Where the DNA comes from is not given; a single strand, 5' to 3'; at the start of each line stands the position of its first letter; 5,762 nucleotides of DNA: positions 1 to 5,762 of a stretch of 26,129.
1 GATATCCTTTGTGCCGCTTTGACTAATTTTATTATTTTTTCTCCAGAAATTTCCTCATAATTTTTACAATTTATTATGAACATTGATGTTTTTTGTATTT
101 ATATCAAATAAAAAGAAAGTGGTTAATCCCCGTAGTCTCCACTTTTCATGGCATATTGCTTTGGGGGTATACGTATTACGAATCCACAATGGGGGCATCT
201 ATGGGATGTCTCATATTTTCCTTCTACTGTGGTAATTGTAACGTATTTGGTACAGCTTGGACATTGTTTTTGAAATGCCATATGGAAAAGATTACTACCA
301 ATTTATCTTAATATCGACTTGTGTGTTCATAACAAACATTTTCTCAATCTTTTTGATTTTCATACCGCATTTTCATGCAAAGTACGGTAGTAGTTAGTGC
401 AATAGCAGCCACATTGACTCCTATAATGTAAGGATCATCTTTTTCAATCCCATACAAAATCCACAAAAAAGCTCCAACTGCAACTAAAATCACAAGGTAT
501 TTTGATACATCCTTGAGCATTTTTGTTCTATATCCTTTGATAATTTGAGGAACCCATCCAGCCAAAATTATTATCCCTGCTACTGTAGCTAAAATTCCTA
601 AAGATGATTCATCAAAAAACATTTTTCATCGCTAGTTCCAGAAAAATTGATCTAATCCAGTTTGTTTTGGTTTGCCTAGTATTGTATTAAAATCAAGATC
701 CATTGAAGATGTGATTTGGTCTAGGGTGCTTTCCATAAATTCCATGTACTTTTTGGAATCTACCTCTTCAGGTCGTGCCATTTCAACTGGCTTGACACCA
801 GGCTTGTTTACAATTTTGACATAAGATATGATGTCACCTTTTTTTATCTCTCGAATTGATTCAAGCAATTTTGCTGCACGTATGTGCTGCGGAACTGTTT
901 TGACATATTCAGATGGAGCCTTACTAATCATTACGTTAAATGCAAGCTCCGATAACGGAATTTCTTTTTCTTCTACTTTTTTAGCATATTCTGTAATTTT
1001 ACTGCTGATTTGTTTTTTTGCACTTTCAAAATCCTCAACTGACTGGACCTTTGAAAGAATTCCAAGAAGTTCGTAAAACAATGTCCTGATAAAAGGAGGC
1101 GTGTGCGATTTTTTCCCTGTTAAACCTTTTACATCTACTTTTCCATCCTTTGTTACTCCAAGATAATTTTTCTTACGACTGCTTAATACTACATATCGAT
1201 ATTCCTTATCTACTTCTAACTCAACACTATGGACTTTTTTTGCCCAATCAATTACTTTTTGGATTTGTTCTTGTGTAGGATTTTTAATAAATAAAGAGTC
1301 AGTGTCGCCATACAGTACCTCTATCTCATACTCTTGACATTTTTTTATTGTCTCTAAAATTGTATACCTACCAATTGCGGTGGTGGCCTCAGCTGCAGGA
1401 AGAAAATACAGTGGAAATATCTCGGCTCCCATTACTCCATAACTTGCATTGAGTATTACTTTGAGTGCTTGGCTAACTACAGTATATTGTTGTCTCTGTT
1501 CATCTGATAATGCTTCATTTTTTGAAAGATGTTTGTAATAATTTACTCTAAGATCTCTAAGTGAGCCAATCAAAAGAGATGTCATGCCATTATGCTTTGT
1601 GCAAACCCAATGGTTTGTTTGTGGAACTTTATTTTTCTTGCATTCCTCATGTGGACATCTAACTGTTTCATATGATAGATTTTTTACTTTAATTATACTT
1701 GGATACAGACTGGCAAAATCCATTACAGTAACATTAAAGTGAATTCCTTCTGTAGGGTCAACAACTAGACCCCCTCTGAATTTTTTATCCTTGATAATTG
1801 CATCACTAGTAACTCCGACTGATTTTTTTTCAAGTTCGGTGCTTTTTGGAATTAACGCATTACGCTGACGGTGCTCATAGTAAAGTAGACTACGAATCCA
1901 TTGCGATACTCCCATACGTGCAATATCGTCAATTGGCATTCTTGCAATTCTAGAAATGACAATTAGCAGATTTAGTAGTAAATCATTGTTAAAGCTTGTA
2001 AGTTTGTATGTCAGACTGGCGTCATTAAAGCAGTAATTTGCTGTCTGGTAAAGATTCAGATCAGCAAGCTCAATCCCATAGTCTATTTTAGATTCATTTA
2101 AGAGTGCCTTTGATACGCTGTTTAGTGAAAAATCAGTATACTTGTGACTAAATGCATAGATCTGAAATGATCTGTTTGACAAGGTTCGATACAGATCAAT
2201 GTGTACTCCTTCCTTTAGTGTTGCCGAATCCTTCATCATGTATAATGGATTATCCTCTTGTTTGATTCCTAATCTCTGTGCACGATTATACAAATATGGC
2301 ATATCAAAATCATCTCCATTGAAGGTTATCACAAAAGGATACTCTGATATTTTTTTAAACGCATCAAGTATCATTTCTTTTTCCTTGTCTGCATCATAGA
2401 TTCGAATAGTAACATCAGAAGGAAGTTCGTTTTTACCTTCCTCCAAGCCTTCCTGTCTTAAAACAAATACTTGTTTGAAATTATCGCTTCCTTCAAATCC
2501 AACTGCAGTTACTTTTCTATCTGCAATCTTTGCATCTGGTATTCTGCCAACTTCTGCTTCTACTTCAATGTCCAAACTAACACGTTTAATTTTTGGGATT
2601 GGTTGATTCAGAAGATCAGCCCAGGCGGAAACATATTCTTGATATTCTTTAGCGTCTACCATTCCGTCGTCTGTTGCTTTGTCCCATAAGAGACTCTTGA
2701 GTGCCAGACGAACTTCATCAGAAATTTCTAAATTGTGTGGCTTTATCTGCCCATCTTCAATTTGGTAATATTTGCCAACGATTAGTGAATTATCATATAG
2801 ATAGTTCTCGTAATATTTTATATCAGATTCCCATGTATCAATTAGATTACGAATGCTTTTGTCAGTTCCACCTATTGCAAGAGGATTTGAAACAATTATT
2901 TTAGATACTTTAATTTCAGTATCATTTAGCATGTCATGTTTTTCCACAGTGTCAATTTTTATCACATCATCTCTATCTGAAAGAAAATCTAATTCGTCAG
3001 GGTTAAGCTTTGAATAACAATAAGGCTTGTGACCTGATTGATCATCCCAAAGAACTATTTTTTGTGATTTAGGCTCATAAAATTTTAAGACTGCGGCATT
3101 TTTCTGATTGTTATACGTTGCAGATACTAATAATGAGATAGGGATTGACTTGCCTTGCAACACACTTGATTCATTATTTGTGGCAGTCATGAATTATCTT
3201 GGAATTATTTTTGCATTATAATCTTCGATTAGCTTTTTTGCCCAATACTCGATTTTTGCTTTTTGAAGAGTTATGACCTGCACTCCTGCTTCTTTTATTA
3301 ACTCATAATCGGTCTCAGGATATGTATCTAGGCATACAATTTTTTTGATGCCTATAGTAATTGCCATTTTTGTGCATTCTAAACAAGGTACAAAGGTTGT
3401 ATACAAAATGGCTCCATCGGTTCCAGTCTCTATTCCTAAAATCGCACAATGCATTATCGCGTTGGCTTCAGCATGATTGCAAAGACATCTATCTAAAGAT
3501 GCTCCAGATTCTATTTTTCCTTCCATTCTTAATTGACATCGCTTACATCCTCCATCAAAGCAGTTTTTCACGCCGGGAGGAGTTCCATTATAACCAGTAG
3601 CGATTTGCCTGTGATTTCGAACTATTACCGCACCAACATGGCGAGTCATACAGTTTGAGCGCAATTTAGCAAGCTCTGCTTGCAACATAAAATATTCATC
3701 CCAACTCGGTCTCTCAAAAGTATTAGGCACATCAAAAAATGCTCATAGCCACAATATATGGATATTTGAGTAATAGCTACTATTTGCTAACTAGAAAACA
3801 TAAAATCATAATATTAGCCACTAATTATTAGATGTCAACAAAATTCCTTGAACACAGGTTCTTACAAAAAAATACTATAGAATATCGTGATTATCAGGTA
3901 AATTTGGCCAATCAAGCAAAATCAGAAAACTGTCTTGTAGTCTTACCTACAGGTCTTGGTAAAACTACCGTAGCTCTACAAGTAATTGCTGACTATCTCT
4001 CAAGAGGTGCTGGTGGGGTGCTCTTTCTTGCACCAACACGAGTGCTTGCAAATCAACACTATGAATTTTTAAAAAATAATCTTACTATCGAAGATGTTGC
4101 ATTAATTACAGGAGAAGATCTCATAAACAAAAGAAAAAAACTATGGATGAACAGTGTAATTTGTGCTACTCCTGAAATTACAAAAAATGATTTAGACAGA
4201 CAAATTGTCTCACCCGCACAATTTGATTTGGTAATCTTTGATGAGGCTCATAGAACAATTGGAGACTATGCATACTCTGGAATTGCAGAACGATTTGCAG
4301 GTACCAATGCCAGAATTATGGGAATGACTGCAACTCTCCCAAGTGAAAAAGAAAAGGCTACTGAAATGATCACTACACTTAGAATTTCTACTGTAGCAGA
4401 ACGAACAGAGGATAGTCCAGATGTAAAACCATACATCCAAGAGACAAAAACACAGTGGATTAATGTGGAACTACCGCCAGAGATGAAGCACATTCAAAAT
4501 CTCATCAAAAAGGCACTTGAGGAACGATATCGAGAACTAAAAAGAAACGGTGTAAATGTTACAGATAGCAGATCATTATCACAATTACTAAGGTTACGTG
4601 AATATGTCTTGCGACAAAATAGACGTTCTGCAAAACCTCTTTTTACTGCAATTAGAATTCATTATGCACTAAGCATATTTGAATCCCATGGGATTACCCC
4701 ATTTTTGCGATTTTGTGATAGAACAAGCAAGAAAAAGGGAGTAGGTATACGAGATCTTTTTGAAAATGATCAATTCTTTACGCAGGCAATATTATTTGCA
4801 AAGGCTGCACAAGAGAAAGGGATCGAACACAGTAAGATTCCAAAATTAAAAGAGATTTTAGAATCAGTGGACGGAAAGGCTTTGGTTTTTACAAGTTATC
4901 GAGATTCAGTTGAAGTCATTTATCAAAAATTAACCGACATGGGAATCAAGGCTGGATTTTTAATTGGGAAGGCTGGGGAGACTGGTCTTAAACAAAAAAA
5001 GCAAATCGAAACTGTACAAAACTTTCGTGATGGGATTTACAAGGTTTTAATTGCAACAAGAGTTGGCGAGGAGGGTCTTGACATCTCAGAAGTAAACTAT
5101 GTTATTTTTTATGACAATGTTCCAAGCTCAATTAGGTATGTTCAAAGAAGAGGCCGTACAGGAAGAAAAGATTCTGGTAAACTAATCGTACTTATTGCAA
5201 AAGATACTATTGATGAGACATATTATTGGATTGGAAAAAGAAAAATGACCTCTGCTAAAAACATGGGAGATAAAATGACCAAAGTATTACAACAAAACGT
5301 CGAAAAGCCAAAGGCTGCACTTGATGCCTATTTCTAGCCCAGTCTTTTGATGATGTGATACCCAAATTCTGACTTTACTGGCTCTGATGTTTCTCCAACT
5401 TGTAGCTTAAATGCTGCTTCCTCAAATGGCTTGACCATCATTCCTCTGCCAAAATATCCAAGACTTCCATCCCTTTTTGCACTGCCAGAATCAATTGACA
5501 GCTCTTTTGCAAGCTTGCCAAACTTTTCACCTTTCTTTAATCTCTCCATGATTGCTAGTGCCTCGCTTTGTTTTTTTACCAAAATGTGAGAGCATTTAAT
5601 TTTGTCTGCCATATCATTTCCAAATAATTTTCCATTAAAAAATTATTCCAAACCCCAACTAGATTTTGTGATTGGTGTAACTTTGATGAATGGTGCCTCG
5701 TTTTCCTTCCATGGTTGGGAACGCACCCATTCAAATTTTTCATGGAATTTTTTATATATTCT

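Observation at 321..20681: Recurrent 17-bp palindrome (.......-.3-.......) in front of the accessory genes: candidate dispersed regulon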

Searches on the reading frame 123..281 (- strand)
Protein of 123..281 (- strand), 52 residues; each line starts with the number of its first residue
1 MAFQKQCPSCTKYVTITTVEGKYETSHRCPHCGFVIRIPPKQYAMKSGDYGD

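Call 9: search_protein_families(library=pfam, proteins=[window:123-281:-], max_evalue=0.01)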
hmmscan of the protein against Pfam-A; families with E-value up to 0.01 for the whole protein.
window:123-281:- (52 aa): 4 families
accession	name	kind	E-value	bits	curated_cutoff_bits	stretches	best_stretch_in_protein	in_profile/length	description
PF10571.15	UPF0547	-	0.0013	19.3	29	0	28-35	16-23/26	Uncharacterised protein family UPF0547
PF14803.11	Zn_ribbon_Nudix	-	0.0019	18.5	25.6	1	7-35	3-31/34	Nudix N-terminal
PF13717.11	Zn_ribbon_4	-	0.005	17.2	30.3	0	28-42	4-18/36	zinc-ribbon domain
PF24444.1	DUF7563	-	0.005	16.7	27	0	25-33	25-33/39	Family of unknown function (DUF7563)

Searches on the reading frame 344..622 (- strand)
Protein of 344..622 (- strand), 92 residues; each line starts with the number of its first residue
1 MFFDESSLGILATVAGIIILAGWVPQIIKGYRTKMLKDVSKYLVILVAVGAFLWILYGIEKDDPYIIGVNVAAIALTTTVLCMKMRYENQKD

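Call 9: search_protein_families(library=pfam, proteins=[window:344-622:-], max_evalue=0.01)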
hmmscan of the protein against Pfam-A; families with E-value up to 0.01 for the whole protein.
window:344-622:- (92 aa): 4 families
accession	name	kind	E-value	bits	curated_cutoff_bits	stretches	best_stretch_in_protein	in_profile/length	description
PF03083.21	MtN3_slv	-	3.3e-12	46.7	23.7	1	7-91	2-86/87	Sugar efflux transporter for intercellular exchange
PF04193.19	PQ-loop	-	1.4e-05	25.2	22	1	10-61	4-55/61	PQ loop repeat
PF17159.10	MASE3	-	0.002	18.2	31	1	11-88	115-193/226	Membrane-associated sensor domain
PF20712.2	CyanoTRADDas_TM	-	0.0042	17.6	24.3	0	1-19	31-50/68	Cyanobacterial TRADD-N associated 2-Transmembrane domain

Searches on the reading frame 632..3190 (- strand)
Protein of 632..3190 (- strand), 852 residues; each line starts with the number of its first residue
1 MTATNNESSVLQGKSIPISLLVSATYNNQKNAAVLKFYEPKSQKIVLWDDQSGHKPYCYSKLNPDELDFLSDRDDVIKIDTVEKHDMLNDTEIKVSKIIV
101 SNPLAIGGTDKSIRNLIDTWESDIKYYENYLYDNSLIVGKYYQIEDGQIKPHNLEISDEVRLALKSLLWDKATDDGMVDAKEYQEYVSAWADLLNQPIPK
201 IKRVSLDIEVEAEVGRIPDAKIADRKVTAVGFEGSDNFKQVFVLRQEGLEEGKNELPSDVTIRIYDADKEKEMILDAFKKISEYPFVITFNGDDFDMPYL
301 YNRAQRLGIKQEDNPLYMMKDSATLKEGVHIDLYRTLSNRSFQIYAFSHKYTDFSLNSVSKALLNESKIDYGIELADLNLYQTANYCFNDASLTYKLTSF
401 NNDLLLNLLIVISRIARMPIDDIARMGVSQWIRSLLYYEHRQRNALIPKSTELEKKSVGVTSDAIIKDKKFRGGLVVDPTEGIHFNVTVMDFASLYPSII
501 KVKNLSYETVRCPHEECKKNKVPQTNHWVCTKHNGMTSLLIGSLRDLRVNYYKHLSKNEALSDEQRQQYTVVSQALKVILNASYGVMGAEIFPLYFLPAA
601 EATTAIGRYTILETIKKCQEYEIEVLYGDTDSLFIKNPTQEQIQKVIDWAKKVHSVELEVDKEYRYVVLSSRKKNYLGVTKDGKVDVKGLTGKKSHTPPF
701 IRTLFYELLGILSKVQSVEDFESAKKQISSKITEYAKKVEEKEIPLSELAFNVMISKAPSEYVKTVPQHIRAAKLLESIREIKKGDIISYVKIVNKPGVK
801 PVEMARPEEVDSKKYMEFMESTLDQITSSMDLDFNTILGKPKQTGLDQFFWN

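Call 9: search_protein_families(library=pfam, proteins=[window:632-3190:-], max_evalue=0.01)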
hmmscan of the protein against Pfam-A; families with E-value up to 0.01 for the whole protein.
window:632-3190:- (852 aa): 4 families
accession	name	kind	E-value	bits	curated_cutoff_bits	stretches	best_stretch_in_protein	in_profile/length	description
PF00136.26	DNA_pol_B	-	1.1e-49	169.9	23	1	426-826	9-442/453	DNA polymerase family B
PF03104.25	DNA_pol_B_exo1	-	3.1e-29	102.5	23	1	118-341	2-232/242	DNA polymerase family B, exonuclease domain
PF13482.12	RNase_H_2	-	6.4e-07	29.9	22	1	266-408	39-157/165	RNase_H superfamily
PF10108.15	DNA_pol_B_exo2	-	0.00019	21.7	24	1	267-312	34-80/213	Predicted 3'-5' exonuclease related to the exonuclease domain of PolB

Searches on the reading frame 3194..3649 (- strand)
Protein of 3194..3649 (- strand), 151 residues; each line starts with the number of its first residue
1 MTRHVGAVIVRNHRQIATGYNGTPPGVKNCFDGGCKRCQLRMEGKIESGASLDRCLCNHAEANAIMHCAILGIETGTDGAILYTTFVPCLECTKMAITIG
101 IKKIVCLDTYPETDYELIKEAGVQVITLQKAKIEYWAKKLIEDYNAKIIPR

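Call 9: search_protein_families(library=pfam, proteins=[window:3194-3649:-], max_evalue=0.01)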
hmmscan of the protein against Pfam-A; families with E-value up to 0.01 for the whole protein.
window:3194-3649:- (151 aa): 2 families
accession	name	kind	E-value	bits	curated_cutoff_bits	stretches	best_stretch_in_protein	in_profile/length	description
PF00383.29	dCMP_cyt_deam_1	-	1.6e-19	70.1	25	1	3-107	24-101/102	Cytidine and deoxycytidylate deaminase zinc-binding region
PF14437.12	MafB19-deam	-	5.3e-10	39.8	27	1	3-112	23-105/142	MafB19-like deaminase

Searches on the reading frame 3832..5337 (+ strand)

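Call 9: search_protein_families(library=pfam, proteins=[window:3832-5337:+], max_evalue=0.01)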
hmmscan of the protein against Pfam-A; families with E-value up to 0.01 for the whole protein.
window:3832-5337:+ (501 aa): 10 families
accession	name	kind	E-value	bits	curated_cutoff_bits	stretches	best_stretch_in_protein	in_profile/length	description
PF00270.35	DEAD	-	1.7e-25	90.1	26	1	22-173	4-164/167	DEAD/DEAH box helicase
PF00271.37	Helicase_C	-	6.3e-24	84.8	23.5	1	335-446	2-109/110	Helicase conserved C-terminal domain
PF04851.21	ResIII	-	2.2e-21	76.9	22.5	1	17-170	3-163/164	Type III restriction enzyme, res subunit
PF07652.20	Flavi_DEAD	-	4.6e-05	23.9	21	1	33-177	6-144/148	Flavivirus DEAD domain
PF22527.2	DEXQc_Suv3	-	0.00015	21.8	27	1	27-119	9-90/154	DEXQ-box helicase domain of Suv3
PF09848.15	SLFN-g3_helicase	-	0.0037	17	24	1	40-143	10-92/354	Schlafen group 3, DNA/RNA helicase domain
PF18766.7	SWI2_SNF2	-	0.0043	17.2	26.7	1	63-180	51-166/221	SWI2/SNF2 ATPase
PF22590.2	Cas3-like_C_2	-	0.0044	17.7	27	0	389-447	45-105/106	CRISPR-associated nuclease/helicase Cas3, C-terminal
PF13307.12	Helicase_C_2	-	0.005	17.3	25.3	0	340-420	2-82/170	Helicase C-terminal domain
PF25199.1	nSTAND_NTPase5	-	0.0075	16.5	34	0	26-88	36-97/145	Novel STAND NTPase 5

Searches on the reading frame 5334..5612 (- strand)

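Call 9: search_protein_families(library=pfam, proteins=[window:5334-5612:-], max_evalue=0.01)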
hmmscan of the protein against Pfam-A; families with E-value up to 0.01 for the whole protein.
window:5334-5612:- (92 aa): 3 families
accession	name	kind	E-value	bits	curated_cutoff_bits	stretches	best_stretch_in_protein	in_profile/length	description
PF13616.12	Rotamase_3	-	2.4e-24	86.5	22.5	1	3-89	14-111/116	PPIC-type PPIASE domain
PF00639.27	Rotamase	-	2.1e-23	83.6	21.7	1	15-90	19-95/97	PPIC-type PPIASE domain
PF13145.12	Rotamase_2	-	3.2e-09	38.1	27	1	9-89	27-104/121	PPIC-type PPIASE domain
